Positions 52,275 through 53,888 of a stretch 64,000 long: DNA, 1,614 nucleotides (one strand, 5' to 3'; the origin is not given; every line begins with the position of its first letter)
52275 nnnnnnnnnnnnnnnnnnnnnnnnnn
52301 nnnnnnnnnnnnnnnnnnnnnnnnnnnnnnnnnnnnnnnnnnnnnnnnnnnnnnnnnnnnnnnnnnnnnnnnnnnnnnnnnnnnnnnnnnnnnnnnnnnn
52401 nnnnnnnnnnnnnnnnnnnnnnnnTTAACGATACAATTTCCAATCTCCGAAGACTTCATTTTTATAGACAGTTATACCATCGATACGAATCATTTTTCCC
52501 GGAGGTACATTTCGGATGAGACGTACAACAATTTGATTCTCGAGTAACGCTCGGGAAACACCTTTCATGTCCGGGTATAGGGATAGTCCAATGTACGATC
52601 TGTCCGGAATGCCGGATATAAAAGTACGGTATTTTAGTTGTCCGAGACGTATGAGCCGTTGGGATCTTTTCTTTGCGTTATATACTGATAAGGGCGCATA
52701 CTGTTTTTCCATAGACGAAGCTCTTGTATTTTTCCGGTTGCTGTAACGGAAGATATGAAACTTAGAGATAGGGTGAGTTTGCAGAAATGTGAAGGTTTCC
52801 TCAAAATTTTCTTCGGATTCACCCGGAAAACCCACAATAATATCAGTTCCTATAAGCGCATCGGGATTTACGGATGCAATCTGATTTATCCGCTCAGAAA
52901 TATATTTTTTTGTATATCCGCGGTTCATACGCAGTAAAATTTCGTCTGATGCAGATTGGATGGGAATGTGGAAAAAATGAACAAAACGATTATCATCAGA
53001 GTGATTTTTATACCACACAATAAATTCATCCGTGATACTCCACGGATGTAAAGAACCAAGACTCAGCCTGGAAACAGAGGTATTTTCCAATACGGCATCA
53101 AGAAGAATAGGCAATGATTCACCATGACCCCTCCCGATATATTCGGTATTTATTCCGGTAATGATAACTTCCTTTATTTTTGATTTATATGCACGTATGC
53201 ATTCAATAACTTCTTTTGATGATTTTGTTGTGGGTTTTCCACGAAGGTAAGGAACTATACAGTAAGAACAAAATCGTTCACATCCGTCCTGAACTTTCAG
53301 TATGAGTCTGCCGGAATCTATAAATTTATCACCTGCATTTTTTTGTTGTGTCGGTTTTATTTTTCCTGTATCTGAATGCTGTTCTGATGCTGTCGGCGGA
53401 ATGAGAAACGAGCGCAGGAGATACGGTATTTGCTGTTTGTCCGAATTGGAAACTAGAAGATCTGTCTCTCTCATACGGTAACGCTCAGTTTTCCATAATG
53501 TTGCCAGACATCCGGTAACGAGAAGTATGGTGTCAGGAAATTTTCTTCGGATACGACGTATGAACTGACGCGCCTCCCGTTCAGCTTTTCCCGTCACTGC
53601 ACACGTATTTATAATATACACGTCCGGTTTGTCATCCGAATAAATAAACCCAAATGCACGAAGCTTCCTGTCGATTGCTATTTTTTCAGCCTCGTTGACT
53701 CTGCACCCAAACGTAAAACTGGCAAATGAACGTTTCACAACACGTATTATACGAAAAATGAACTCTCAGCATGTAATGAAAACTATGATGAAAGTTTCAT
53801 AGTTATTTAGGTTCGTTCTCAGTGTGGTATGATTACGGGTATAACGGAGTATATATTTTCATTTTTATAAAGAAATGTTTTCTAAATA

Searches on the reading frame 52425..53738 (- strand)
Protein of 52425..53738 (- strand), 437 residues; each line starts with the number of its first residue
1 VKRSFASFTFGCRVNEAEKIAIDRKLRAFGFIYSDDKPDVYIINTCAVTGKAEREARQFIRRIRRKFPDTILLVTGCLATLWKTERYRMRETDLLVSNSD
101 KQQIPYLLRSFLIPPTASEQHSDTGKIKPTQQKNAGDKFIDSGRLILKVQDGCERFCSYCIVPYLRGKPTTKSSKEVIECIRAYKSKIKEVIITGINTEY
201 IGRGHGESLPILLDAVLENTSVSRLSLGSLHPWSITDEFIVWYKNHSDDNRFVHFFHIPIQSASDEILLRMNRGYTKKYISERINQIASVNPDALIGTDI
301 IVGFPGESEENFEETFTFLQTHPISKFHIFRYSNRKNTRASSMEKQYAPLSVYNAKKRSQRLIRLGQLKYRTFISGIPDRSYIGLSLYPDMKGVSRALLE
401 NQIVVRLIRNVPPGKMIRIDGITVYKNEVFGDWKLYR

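Call 3: search_protein_families(library=pfam, proteins=[window:52425-53738:-], max_evalue=0.1)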
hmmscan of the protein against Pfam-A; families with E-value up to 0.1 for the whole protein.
window:52425-53738:- (437 aa): 2 families
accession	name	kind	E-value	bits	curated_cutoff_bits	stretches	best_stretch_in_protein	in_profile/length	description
PF00919.26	UPF0004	-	2.1e-17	63.4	27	1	8-91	5-91/98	Uncharacterized protein family UPF0004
PF04055.27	Radical_SAM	-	4.7e-17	63.1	29.5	1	148-319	2-166/166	Radical SAM superfamily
